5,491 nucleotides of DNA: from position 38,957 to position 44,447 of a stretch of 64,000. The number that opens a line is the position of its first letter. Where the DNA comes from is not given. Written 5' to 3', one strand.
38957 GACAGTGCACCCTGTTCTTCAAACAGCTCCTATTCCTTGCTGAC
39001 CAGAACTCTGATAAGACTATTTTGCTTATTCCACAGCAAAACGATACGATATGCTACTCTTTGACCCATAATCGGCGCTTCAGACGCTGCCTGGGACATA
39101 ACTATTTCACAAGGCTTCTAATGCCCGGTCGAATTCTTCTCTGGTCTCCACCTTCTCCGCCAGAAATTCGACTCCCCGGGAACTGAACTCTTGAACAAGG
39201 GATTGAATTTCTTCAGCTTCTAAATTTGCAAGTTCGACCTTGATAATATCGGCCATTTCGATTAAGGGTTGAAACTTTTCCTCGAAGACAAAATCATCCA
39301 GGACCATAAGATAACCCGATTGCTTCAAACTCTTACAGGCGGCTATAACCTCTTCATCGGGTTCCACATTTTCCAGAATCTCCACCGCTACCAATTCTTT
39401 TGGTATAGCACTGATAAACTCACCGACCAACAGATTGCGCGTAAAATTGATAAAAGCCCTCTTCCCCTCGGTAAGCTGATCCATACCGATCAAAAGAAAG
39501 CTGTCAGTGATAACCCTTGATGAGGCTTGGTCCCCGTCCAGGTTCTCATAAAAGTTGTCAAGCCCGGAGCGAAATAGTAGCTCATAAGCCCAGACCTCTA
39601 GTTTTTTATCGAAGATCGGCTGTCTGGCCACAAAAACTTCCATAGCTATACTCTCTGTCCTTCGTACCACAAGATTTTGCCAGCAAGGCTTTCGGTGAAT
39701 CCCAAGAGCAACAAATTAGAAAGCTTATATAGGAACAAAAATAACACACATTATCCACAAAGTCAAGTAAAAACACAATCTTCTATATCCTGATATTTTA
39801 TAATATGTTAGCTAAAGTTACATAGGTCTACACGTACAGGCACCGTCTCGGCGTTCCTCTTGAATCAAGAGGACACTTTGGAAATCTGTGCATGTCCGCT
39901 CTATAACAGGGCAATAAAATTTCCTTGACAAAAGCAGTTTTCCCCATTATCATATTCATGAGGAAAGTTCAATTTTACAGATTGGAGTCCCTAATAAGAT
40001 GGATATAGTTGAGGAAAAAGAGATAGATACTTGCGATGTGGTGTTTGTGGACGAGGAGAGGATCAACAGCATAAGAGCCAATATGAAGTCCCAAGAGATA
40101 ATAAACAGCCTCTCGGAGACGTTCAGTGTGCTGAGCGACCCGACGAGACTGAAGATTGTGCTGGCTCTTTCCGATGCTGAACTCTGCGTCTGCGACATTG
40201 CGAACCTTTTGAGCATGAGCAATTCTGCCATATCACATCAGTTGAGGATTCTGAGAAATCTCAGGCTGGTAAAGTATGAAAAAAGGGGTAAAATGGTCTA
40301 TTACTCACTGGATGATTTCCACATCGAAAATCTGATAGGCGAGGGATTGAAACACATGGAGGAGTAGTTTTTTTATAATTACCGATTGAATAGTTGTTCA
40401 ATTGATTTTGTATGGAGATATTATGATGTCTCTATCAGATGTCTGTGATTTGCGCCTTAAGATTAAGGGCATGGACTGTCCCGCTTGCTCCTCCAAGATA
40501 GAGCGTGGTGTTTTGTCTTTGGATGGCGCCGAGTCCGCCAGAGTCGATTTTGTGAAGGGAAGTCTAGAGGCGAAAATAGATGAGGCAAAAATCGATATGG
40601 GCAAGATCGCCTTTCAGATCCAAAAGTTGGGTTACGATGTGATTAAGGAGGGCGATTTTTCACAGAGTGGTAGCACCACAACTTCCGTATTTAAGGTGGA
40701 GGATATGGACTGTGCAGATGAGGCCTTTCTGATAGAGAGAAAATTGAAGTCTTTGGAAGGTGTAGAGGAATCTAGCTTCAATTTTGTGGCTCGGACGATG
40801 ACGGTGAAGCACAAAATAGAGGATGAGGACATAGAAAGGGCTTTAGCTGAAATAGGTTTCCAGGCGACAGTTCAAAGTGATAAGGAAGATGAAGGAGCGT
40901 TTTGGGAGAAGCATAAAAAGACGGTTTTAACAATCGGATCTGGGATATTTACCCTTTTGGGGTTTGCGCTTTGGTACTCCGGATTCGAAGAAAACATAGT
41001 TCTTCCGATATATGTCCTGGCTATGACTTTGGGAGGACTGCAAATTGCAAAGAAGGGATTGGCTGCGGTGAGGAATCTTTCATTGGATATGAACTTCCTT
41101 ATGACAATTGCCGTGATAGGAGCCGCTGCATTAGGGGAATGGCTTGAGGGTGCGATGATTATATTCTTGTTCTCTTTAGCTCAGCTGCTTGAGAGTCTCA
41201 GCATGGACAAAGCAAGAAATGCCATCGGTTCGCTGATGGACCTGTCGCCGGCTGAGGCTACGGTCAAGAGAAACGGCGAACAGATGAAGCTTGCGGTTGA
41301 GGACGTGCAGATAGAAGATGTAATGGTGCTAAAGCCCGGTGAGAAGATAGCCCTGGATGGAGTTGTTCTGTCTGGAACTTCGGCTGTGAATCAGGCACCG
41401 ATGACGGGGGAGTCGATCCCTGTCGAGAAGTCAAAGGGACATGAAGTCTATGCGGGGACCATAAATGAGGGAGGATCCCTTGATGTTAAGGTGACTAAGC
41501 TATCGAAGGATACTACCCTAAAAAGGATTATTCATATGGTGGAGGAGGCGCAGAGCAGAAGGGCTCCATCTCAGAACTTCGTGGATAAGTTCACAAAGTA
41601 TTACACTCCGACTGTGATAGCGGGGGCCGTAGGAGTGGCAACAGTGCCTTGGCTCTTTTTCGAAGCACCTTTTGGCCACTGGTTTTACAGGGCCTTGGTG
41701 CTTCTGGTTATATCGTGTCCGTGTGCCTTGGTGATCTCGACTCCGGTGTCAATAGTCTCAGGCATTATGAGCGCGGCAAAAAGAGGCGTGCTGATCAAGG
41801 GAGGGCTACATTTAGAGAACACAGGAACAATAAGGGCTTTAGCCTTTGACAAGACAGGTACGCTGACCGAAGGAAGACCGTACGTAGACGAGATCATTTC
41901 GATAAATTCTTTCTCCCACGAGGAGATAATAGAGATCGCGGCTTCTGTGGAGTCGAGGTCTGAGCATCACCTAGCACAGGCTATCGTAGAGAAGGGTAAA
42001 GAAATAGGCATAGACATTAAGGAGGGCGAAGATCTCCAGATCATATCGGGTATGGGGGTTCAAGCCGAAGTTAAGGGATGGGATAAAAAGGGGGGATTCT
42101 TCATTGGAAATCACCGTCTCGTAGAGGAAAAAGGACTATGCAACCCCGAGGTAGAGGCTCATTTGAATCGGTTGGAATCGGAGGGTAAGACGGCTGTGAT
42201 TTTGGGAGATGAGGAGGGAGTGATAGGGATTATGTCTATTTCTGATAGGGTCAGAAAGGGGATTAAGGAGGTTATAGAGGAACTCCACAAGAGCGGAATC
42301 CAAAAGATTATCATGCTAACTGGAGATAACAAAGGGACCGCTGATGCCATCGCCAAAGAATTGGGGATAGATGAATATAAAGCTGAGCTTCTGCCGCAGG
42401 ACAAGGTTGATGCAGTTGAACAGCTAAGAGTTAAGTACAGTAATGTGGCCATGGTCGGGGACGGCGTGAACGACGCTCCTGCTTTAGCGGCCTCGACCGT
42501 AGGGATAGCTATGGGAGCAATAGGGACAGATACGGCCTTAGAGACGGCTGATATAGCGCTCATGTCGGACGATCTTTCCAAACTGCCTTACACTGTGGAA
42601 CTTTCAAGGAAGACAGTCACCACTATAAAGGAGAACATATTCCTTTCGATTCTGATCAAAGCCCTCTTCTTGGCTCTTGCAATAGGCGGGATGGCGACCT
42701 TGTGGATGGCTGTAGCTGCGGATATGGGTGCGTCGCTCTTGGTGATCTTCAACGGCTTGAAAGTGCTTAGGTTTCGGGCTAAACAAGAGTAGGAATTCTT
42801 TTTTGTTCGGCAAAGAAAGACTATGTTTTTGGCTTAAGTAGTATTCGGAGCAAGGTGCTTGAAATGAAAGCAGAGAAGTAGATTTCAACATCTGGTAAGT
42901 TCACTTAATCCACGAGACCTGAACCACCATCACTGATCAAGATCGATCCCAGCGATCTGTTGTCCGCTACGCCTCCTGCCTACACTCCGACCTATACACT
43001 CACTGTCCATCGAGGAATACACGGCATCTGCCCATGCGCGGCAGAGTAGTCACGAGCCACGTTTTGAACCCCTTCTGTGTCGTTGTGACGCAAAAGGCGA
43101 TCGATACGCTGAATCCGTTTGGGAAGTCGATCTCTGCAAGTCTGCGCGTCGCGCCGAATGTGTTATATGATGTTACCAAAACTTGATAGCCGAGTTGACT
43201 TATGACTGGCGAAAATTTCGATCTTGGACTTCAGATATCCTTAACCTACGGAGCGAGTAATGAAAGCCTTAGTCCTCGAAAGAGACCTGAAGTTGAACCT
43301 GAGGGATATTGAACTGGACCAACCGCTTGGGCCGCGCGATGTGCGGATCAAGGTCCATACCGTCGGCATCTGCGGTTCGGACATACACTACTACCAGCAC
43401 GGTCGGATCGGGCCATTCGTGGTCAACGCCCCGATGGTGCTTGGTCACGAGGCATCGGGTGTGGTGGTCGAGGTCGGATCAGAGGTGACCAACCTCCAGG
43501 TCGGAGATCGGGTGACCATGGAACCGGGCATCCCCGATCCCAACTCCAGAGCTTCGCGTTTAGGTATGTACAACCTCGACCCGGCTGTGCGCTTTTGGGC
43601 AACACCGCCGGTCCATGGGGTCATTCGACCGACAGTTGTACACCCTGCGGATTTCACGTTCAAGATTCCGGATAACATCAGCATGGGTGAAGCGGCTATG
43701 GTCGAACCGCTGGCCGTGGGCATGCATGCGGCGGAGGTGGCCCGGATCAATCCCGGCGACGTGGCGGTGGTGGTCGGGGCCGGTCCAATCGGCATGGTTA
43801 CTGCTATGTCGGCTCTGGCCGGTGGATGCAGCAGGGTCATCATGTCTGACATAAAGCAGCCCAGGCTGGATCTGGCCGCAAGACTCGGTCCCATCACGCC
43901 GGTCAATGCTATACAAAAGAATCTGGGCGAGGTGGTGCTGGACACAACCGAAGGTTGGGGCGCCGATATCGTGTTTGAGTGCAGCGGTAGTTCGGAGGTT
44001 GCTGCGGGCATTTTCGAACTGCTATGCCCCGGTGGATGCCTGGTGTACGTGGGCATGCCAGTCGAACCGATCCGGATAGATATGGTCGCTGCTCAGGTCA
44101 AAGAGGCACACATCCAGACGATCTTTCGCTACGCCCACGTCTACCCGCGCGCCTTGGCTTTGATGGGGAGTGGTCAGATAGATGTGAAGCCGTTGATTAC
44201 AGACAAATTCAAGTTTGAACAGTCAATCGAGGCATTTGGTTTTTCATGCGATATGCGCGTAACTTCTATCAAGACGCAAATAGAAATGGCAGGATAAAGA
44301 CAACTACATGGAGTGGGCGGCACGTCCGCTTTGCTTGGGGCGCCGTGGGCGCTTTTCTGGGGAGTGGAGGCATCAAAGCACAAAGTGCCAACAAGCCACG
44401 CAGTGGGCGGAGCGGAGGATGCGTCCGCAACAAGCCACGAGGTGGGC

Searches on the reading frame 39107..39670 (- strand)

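Call 27: search_protein_families(library=pfam, proteins=[window:39107-39670:-], max_evalue=0.00001)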
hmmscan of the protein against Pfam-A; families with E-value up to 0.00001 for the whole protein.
window:39107-39670:- (187 aa): 1 family
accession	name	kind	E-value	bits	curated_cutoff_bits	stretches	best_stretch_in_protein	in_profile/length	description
PF00563.25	EAL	-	1.2e-06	28.5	31.3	0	74-185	102-222/236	EAL domain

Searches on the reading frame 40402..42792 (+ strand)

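Call 27: search_protein_families(library=pfam, proteins=[window:40402-42792:+], max_evalue=0.00001)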
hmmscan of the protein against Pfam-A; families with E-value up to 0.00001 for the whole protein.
window:40402-42792:+ (796 aa): 3 families
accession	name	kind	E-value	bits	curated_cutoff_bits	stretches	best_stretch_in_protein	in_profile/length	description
PF00122.25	E1-E2_ATPase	-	2.3e-56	190.6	28.1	1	281-461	2-181/181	E1-E2 ATPase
PF00702.32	Hydrolase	-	1.1e-39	137.3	26.4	1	477-697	1-189/191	haloacid dehalogenase-like hydrolase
PF00403.32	HMA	-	7.7e-26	90.7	24.8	2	96-153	1-61/62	Heavy-metal-associated domain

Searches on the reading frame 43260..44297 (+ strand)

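Call 27: search_protein_families(library=pfam, proteins=[window:43260-44297:+], max_evalue=0.00001)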
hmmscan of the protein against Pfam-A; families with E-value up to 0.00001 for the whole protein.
window:43260-44297:+ (345 aa): 3 families
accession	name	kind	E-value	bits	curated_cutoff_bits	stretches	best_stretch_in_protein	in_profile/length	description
PF08240.17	ADH_N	-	2e-24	86.3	23.5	1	24-138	1-104/104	Alcohol dehydrogenase GroES-like domain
PF00107.32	ADH_zinc_N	-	7.5e-20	71.6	31.8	1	176-302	1-127/129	Zinc-binding dehydrogenase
PF16912.11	Glu_dehyd_C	-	4.8e-10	39.7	34.9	1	147-282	6-146/211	Glucose dehydrogenase C-terminus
